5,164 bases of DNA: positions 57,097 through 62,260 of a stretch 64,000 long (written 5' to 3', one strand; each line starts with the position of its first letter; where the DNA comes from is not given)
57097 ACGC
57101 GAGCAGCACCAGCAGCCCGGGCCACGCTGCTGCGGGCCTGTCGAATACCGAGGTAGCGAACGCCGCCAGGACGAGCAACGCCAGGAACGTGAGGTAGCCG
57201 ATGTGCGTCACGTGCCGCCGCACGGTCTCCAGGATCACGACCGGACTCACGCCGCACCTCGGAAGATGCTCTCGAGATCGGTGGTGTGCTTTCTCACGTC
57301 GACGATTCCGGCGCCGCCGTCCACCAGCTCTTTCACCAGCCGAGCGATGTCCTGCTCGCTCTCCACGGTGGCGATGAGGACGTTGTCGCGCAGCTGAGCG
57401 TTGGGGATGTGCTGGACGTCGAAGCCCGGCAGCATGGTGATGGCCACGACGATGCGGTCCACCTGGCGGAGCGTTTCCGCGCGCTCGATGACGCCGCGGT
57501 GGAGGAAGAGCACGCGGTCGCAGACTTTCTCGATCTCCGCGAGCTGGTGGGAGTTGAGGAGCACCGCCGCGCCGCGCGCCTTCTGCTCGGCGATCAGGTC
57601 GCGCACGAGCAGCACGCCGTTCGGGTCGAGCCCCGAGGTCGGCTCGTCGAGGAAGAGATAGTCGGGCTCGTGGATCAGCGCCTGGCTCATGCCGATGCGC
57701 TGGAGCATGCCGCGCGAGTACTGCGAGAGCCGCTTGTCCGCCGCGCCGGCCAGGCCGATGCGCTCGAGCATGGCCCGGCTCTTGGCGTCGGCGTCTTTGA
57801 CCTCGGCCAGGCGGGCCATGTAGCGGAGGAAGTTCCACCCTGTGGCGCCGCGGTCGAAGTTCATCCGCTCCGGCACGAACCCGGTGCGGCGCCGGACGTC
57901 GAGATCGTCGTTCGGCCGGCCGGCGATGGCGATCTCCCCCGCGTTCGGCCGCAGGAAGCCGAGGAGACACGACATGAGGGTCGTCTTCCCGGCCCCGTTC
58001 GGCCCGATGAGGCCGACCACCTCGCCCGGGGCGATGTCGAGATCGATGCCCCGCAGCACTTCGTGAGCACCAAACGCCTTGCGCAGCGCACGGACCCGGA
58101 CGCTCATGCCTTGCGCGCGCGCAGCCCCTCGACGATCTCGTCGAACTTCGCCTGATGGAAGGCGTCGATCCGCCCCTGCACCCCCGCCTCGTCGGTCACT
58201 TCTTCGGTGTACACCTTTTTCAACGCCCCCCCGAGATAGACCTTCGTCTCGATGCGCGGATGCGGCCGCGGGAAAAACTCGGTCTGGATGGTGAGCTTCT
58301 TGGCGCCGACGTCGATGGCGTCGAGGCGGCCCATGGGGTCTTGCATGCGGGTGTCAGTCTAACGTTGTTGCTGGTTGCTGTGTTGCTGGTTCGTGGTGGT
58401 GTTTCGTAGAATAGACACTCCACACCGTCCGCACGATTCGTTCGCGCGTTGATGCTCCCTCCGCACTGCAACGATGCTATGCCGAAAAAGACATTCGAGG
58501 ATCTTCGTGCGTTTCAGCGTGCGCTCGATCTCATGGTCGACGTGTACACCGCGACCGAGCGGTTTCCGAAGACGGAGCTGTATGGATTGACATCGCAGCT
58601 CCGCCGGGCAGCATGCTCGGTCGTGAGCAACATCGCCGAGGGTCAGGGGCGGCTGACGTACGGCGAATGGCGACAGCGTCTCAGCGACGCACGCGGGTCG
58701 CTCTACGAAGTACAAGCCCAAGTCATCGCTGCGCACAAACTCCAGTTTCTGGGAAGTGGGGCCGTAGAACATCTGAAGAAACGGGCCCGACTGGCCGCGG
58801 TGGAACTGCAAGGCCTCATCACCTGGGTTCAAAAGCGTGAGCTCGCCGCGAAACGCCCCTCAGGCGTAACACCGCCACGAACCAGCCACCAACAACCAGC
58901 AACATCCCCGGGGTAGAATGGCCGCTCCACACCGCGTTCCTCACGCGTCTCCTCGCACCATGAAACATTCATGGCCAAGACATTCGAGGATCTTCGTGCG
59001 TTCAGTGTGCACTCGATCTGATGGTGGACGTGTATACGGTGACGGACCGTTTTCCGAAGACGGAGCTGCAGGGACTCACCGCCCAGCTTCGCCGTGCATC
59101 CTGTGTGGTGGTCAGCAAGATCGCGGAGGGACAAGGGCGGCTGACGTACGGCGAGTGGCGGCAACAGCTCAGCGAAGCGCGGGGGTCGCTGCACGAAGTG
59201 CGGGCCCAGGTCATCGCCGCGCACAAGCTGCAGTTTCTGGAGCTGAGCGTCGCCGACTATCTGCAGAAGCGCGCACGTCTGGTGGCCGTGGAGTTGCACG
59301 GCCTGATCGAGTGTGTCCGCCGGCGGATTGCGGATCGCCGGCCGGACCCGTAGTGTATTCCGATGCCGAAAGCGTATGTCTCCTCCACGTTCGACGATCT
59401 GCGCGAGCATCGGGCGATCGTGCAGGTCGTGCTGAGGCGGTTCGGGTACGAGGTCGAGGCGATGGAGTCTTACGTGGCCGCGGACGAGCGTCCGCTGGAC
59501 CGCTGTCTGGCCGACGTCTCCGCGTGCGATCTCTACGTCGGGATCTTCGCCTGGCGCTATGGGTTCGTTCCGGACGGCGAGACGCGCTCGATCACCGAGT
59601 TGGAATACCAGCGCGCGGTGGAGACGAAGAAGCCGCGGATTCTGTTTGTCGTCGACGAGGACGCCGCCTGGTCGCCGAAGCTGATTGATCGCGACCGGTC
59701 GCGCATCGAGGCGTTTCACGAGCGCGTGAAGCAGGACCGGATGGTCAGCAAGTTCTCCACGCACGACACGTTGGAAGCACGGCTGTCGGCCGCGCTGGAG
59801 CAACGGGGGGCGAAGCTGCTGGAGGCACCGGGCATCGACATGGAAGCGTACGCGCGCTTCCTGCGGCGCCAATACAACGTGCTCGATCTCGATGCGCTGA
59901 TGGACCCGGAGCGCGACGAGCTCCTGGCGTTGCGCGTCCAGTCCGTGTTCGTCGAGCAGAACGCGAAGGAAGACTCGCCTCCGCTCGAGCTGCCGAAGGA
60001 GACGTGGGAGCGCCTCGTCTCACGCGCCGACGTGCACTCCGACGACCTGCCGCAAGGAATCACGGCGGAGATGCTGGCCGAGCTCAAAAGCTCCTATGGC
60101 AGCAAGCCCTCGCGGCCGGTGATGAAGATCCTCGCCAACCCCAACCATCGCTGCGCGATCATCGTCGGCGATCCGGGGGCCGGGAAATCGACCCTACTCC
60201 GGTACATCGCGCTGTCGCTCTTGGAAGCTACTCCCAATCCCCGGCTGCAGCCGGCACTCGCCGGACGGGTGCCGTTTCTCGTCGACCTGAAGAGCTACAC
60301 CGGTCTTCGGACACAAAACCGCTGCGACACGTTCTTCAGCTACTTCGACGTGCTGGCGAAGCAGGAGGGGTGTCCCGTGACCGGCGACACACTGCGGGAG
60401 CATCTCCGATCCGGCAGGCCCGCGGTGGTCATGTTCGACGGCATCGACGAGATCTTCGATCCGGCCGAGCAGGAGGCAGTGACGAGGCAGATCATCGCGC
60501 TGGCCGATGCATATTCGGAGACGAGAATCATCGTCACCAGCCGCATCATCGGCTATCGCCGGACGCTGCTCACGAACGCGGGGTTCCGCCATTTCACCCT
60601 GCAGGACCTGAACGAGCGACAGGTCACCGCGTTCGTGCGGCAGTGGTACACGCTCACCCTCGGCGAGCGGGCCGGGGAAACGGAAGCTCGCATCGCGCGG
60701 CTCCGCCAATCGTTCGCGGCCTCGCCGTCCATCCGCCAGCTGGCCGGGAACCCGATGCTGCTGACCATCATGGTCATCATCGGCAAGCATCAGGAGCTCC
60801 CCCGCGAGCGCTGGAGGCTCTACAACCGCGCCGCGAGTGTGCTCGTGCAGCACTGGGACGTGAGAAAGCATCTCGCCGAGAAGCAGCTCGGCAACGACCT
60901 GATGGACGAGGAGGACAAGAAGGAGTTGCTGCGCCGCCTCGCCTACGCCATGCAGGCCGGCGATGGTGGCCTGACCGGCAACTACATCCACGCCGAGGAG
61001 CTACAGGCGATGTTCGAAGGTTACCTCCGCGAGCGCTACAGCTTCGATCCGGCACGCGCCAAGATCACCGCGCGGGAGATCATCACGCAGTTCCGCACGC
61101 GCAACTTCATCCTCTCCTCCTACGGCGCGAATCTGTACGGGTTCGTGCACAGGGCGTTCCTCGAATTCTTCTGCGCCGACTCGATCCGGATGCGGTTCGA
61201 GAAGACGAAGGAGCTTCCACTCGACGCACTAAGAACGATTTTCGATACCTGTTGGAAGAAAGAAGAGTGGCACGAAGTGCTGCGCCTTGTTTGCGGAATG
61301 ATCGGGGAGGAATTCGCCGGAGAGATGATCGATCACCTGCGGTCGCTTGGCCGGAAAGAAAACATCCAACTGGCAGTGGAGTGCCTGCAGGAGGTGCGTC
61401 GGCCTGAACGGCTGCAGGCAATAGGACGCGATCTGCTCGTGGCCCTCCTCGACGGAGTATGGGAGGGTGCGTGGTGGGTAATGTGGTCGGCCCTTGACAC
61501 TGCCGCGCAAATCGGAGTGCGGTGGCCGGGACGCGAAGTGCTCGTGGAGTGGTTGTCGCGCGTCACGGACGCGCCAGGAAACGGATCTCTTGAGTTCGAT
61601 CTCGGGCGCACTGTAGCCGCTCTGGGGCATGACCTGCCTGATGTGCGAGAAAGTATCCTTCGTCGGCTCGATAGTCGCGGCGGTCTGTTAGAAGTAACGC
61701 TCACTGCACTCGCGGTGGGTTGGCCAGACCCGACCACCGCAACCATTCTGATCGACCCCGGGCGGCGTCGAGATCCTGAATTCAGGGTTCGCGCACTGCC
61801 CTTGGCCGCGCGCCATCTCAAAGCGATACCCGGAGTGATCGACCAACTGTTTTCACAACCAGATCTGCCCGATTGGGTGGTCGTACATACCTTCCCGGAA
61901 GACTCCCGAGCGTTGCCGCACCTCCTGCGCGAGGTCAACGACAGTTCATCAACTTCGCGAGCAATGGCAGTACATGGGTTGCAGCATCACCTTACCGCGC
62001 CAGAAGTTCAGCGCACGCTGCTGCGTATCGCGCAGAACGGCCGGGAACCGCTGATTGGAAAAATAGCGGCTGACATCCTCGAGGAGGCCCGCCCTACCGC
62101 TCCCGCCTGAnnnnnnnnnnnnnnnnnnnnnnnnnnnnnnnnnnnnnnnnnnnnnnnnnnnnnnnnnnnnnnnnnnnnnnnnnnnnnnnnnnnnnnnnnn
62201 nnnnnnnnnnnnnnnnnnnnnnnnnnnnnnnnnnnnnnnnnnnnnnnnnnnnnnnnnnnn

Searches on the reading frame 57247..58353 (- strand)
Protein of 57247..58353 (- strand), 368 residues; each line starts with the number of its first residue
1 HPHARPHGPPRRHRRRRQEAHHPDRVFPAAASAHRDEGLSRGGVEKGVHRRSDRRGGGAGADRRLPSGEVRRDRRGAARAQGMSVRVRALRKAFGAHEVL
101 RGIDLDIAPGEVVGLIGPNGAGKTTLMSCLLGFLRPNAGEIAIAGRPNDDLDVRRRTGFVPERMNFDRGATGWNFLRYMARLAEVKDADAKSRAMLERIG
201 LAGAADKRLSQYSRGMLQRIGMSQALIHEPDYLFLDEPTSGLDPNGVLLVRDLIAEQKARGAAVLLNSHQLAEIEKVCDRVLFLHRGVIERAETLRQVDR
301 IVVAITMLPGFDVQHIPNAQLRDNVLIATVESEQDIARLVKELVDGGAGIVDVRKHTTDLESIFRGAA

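Call 81: search_protein_families(library=pfam, proteins=[window:57247-58353:-], max_evalue=0.001)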
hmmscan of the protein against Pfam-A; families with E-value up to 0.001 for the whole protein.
window:57247-58353:- (368 aa): 3 families
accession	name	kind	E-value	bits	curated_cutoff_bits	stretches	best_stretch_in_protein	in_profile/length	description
PF00005.33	ABC_tran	-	2.9e-28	99.6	25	1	100-240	1-137/137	ABC transporter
PF13304.12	AAA_21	-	1.5e-11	45.4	27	2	209-274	235-303/304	AAA domain, putative AbiEii toxin, Type IV TA system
PF13476.12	AAA_23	-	0.00097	20.3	27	0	94-131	7-40/201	AAA domain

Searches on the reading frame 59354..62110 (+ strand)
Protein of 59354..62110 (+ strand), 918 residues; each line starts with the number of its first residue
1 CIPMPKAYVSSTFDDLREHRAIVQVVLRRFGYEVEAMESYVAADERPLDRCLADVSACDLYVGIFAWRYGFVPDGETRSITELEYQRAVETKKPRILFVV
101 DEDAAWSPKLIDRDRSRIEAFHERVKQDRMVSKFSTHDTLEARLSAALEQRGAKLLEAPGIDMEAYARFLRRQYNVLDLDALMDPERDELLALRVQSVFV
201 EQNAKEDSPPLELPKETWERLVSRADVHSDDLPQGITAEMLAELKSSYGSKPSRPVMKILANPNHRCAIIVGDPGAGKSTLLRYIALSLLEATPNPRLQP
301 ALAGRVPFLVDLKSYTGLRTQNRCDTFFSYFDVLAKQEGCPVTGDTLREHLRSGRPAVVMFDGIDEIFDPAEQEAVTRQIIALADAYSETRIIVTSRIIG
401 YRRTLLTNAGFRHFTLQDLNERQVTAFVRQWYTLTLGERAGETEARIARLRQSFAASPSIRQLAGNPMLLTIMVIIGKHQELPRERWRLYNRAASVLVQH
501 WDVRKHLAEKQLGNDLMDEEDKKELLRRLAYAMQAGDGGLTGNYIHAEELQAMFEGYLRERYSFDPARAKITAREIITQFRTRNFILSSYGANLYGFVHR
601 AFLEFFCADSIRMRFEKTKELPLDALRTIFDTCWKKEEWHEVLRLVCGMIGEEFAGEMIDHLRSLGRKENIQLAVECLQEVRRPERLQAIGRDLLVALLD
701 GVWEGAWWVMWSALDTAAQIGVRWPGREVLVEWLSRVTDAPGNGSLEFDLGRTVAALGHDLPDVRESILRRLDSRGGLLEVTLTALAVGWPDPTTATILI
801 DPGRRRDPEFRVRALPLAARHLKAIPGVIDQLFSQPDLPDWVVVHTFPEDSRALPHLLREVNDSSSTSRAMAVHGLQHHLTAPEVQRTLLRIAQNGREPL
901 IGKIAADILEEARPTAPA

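Call 81: search_protein_families(library=pfam, proteins=[window:59354-62110:+], max_evalue=0.001)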
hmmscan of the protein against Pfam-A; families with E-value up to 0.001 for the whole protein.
window:59354-62110:+ (918 aa): 6 families
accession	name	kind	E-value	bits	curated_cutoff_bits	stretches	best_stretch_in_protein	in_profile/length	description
PF13271.11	DUF4062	-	2.2e-20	73.1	24.7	1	6-88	1-82/82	Domain of unknown function (DUF4062)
PF05729.18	NACHT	-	4.3e-09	36.9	26.7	1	268-432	3-164/167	NACHT domain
PF13401.12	AAA_22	-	1.2e-07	32.5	27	1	265-390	5-114/130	AAA domain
PF24883.2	NPHP3_N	-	1.1e-05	26.2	24.8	0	260-289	16-46/164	Nephrocystin 3, N-terminal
PF20720.3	nSTAND3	-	4.8e-05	23.5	27.2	1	264-291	16-43/155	Novel STAND NTPase 3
PF13191.12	AAA_16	-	0.00015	22.7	32.6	0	263-292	22-51/167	AAA ATPase domain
